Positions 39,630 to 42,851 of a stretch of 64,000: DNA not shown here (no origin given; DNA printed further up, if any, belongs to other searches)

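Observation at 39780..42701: GH38 duplication with sharply mosaic identity: 953-bp core with 4 substitutions, flanks about 75% identical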

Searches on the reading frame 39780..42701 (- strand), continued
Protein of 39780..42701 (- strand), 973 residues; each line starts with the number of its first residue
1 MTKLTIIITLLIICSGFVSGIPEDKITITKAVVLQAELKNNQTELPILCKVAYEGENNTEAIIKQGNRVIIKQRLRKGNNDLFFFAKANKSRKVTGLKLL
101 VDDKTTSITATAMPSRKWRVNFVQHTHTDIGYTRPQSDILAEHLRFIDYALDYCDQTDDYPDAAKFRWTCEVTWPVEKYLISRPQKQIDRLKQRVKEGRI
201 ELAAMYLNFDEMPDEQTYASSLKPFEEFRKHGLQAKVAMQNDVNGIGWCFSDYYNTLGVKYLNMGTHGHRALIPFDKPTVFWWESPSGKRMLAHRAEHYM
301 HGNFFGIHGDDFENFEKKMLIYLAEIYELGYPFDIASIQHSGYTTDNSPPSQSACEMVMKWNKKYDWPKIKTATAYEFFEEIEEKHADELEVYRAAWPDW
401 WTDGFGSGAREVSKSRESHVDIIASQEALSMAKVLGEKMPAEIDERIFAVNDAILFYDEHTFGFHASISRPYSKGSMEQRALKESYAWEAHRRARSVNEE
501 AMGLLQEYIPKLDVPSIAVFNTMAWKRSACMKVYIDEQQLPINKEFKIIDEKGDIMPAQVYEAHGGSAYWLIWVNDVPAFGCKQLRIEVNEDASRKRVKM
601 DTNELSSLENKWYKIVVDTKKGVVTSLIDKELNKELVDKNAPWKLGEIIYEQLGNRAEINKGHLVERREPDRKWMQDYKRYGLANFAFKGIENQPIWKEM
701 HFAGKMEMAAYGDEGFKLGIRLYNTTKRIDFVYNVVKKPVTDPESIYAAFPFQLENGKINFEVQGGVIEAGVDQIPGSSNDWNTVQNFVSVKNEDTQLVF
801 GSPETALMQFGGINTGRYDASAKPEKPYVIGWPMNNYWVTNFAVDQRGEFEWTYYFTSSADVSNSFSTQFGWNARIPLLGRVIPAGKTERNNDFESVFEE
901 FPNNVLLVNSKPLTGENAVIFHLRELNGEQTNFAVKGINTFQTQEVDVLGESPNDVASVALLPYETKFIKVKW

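Call 38: search_solved_structures(query=A1, max_evalue=0.001, show_alignments=1)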
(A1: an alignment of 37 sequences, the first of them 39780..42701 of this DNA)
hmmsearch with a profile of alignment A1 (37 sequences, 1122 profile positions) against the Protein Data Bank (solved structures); distinct sequences matched with E-value up to 0.001: 1.
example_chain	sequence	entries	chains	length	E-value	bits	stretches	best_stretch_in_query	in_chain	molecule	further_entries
6een_D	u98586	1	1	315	2.2e-05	25.8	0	658-682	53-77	Designer Pentatricopeptide Protein dPPR10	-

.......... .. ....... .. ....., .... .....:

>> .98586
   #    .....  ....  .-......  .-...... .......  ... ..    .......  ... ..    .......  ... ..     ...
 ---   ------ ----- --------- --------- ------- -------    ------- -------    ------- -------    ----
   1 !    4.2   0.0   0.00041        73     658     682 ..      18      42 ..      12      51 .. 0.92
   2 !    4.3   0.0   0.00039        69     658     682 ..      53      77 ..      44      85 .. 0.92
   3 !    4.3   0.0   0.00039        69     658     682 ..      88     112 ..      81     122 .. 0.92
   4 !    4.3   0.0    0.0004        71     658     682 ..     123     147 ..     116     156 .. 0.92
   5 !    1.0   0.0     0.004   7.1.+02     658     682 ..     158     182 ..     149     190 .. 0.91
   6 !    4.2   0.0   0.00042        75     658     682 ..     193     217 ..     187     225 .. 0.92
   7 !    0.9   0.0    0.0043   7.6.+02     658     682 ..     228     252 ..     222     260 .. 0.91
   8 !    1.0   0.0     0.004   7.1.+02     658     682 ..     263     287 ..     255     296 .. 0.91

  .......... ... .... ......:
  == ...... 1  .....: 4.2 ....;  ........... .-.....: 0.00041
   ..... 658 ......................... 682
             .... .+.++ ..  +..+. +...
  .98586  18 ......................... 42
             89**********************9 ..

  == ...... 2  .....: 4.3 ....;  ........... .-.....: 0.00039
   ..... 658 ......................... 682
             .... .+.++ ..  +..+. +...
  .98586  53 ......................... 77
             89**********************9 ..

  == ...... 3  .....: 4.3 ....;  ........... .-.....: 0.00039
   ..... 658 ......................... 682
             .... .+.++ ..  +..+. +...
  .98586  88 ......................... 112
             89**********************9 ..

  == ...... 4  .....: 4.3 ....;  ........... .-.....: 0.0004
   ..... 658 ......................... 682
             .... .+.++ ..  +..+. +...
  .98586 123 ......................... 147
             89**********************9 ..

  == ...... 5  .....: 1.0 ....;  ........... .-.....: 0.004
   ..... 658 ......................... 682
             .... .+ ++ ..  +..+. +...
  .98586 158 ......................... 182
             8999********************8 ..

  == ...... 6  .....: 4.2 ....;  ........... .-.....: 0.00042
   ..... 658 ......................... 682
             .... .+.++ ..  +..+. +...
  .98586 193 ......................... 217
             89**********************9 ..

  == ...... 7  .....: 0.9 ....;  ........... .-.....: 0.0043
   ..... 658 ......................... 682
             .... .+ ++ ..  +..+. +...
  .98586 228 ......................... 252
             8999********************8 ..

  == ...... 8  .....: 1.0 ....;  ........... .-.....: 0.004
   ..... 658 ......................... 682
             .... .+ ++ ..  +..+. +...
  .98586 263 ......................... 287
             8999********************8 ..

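Call 51: predict_structure(alignment_id=A1)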
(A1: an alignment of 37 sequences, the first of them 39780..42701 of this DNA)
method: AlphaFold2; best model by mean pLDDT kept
length: 973 residues; sequences in the alignment: 37
mean_pLDDT: 85.0   pTM: 0.85
mean pLDDT of the five models: 85.0, 82.9, 82.4, 81.8, 72.8
residues with pLDDT >= 90: 503; 70-90: 342; 50-70: 91; < 50: 37
segments of 3 or more residues with pLDDT < 50: 16-22, 268-274, 400-405, 661-669, 839-841
pLDDT, mean of each block of 10 residues (from residue 1): 75 51 72 90 88 87 91 90 90 88 88 88 76 66 91 97 95 87 96 96 73 79 90 89 66 88 65 62 90 81 87 94 91 91 76 94 95 94 94 75 57 90 96 93 93 81 61 78 87 95 91 92 94 87 85 92 83 95 92 79 91 96 95 96 92 68 45 66 89 94 87 92 97 90 85 94 89 69 84 96 89 61 82 70 72 97 96 94 84 73 93 92 94 80 89 77 92 92
secondary structure, 60 per line:
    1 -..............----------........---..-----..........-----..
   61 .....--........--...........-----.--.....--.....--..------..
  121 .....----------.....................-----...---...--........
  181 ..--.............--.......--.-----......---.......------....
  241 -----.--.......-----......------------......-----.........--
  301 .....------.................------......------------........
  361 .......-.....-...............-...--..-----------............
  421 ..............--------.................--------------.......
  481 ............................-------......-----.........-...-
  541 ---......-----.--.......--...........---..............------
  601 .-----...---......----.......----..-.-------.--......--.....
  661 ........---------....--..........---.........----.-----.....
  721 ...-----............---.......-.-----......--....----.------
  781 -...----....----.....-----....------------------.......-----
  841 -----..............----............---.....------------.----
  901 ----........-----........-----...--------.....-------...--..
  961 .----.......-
elements in order (helices of 4 or more, strands of 3 or more residues): H2-15 E26-33 E44-53 E59-65 E68-75 E78-88 E97-101 E104-108 E119-125 H136-156 E168-170 H173-182 H185-197 E200-206 H215-220 H224-230 E237-240 H249-255 E261-266 E279-284 E290-298 H301-305 H312-328 E335-340 H353-364 E365-367 E369-373 H375-389 E391-393 H409-434 H443-458 H474-508 E516-521 E527-535 E544-549 E558-564 E567-577 E581-594 E607-609 E613-618 E623-629 E648-653 H656-668 E678-681 E684-693 E697-705 E716-723 E729-740 E744-750 E758-763 E766-769 E782-784 E789-792 E797-801 E807-810 E829-835 E846-859 H864-875 E879-883 E905-912 E918-925 E931-933 E942-946 E954-956 E959-961 E966-972
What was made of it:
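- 39780..42701 (-): GH38 copy A, 973 aa. Predicted signal peptide with a Cys at aa 14, an N-terminal beta-sandwich (aa ~26-118), GH38N at aa 120-393 and GH38C at aa 608-797. AlphaFold model pLDDT 85 (call 51).
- On Glycoside hydrolase family 38 (alpha-mannosidase): The AlphaFold2 model has pLDDT 85 and pTM 0.85 (call 51).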

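Call 53: fold_search(model_id=the predicted structure, library=pdb)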
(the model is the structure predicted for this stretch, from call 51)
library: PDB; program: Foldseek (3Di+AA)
matches with E <= 10: 888; with E <= 0.001: 80
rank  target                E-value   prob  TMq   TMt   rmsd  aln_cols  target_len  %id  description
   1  2wyi_B                4.1e-37  1.00  0.66  0.71   6.6       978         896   12  Structure of the Streptococcus pyogenes family GH38 alpha-mannosidase complexed with swainsonine (released 2010-02-16)
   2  2wyi_A                4.6e-37  1.00  0.65  0.70   6.7       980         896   12  Structure of the Streptococcus pyogenes family GH38 alpha-mannosidase complexed with swainsonine (released 2010-02-16)
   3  2wyh_B                1.8e-36  1.00  0.65  0.70   7.6       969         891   13  Structure of the Streptococcus pyogenes family GH38 alpha-mannosidase (released 2010-02-16)
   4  2wyh_A                4.2e-36  1.00  0.64  0.68   7.6       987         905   13  Structure of the Streptococcus pyogenes family GH38 alpha-mannosidase (released 2010-02-16)
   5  5kbp_A                1.2e-35  1.00  0.66  0.71   6.2       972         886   13  The crystal structure of an alpha-mannosidase from Enterococcus faecalis V583 (released 2016-07-13)
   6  5kbp_B                1.4e-35  1.00  0.65  0.71   6.6       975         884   13  The crystal structure of an alpha-mannosidase from Enterococcus faecalis V583 (released 2016-07-13)
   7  3lvt                  9.0e-33  1.00  0.63  0.73   6.5       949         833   12  The Crystal Structure of a Protein in the Glycosyl Hydrolase Family 38 from Enterococcus faecalis to 2.55A (released 2010-03-16)
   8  7vqo_A                7.5e-32  1.00  0.63  0.53  13.8      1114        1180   11  Cryo-EM structure of Ams1 bound to the FW domain of Nbr1 (released 2022-07-06)
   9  6lz1_A                9.2e-32  1.00  0.60  0.55  16.0      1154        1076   11  Structure of S.pombe alpha-mannosidase Ams1 (released 2020-09-09)
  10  7ufr_A                2.7e-31  1.00  0.59  0.56  15.2      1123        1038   12  Cryo-EM Structure of Bl_Man38A at 2.7 A (released 2022-11-16)
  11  7ufs_A                2.8e-31  1.00  0.59  0.56  17.1      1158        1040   13  Cryo-EM Structure of Bl_Man38B at 3.4 A (released 2022-11-16)
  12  7dd9_A                3.3e-31  1.00  0.62  0.54  14.1      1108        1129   10  Cryo-EM structure of the Ams1 and Nbr1 complex (released 2021-07-14)
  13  7ufu_A                5.4e-31  1.00  0.60  0.57  15.0      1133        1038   11  Cryo-EM Structure of Bl_Man38A nucleophile mutant in complex with mannose at 2.7 A (released 2022-11-16)
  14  6b9o_B                8.9e-31  1.00  0.60  0.62   7.7      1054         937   12  Structure of GH 38 Jack Bean alpha-mannosidase (released 2018-09-26)
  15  6rrh                  1.3e-30  1.00  0.63  0.62   6.7      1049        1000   10  GOLGI ALPHA-MANNOSIDASE II (released 2020-07-08)
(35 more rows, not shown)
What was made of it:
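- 39780..42701 (-): Fold match to SpGH38 2WYI, TM 0.66-0.71 (call 53).
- On Glycoside hydrolase family 38 (alpha-mannosidase): Foldseek against the PDB gives 2WYI/2WYH, 5KBP and Golgi mannosidase II as top hits, with E values of 1e-37 to 1e-29 and TM 0.6-0.7 (call 53).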

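Call 54: search_solved_structures(query=A1, max_evalue=10, show_alignments=5)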
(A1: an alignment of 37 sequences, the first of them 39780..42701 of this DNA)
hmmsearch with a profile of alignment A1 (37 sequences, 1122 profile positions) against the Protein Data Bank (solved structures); distinct sequences matched with E-value up to 10: 5.
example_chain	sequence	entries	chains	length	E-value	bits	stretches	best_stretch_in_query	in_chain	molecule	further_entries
6een_D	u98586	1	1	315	2.2e-05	25.8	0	658-682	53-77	Designer Pentatricopeptide Protein dPPR10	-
4ozs_A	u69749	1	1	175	0.018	16.2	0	658-682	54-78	Alpha solenoid protein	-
6een_B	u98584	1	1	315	0.045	14.9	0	658-682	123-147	Designer Pentatricopeptide Protein dPPR10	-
4wsl_A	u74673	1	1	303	0.72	10.9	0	658-682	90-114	Pentatricopeptide repeat protein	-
5i9g_C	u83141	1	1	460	3.8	8.5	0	658-682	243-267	pentatricopeptide repeat protein dPPR-U8C2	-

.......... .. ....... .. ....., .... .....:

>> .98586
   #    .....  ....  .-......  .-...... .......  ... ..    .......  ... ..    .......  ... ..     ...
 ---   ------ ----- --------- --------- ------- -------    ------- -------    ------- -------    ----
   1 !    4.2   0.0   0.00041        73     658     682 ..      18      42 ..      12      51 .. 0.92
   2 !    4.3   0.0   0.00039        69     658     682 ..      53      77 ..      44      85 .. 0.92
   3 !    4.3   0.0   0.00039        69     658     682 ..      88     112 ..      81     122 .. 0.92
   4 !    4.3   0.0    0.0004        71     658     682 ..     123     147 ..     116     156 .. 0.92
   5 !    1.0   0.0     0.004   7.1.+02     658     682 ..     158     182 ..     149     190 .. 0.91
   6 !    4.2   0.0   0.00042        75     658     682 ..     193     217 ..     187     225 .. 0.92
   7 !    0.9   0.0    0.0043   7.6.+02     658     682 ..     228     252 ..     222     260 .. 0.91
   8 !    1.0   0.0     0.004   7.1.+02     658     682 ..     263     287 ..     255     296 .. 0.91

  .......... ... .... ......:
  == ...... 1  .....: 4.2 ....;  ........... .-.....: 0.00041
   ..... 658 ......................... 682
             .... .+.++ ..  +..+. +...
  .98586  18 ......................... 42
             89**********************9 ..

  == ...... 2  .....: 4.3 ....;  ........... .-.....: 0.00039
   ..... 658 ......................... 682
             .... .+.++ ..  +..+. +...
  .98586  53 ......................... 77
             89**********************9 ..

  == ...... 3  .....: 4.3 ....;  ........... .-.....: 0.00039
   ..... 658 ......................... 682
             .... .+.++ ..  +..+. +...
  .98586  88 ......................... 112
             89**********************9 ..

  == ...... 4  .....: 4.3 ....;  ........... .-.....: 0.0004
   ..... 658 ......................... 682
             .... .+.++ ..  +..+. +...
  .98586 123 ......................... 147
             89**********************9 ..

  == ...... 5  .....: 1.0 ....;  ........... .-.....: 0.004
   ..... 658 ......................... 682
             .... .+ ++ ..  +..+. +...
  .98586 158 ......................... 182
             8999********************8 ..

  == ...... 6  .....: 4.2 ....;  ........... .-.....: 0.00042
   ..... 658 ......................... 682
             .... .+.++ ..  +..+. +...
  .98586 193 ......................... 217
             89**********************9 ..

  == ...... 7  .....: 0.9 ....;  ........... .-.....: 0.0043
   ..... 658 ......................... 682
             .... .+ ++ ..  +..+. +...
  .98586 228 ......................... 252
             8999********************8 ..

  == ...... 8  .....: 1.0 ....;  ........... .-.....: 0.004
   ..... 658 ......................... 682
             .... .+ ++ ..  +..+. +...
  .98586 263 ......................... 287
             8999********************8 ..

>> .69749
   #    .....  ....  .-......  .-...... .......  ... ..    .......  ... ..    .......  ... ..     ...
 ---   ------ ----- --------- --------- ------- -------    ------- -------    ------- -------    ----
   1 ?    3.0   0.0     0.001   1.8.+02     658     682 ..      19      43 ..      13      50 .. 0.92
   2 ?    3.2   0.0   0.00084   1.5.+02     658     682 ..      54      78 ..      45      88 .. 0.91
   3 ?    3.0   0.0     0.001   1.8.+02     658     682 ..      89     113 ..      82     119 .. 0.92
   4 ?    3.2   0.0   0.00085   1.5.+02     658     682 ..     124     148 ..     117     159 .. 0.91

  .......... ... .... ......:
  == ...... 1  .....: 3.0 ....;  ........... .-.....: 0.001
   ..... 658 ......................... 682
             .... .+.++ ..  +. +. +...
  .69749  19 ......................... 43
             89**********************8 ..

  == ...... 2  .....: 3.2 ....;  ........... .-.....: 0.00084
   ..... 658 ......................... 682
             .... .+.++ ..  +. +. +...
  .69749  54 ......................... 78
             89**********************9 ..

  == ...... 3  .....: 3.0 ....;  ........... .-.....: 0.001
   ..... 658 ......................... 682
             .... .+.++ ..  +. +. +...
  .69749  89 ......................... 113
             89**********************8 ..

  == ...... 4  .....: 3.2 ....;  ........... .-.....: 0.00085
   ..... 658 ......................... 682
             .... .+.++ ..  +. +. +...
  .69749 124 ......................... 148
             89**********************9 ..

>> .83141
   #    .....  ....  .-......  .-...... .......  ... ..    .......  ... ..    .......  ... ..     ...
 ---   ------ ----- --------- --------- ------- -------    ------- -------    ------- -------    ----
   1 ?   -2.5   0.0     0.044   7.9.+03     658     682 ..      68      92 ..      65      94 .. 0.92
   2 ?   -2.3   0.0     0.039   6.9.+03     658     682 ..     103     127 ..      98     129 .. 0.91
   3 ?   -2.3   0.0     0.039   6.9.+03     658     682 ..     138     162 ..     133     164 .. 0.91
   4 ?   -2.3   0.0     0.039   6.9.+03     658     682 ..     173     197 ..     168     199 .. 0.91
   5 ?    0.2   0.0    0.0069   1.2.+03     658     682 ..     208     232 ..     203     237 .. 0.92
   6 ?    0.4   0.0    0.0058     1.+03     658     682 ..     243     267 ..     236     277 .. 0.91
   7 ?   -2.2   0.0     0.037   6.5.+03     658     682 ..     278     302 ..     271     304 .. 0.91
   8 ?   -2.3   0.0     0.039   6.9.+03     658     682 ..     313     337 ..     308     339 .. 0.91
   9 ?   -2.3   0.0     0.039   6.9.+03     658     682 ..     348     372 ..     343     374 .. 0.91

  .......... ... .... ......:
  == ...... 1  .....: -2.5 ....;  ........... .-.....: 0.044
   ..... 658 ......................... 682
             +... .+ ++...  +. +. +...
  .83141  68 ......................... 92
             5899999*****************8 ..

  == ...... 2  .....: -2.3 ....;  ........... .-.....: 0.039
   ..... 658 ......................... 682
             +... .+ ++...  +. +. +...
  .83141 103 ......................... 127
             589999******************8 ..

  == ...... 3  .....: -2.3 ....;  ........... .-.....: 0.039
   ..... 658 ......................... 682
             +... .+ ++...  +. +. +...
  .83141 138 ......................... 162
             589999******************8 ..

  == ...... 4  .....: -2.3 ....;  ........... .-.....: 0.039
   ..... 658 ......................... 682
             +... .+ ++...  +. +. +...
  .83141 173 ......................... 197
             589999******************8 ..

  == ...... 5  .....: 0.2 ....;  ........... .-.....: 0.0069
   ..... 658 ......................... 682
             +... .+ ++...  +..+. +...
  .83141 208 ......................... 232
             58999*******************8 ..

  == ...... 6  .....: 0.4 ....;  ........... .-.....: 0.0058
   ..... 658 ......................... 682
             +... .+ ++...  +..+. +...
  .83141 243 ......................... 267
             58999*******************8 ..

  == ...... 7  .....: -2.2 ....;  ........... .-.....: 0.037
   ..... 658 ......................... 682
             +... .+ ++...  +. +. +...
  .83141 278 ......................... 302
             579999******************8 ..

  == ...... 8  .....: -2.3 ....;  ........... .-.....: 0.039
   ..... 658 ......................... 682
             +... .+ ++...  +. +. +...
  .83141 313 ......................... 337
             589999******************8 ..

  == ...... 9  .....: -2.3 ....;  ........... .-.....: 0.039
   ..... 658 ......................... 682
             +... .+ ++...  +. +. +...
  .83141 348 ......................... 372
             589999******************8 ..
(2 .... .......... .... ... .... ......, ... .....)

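Call 58: find_encoding_contigs(protein=window:39780-42701:-, flank=1000, max_places=4)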
Protein window:39780-42701:- (973 aa): no gene with exactly this product is on record in the collection.
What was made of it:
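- Tried and rejected: Its protein is not in the positional index (call 58).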
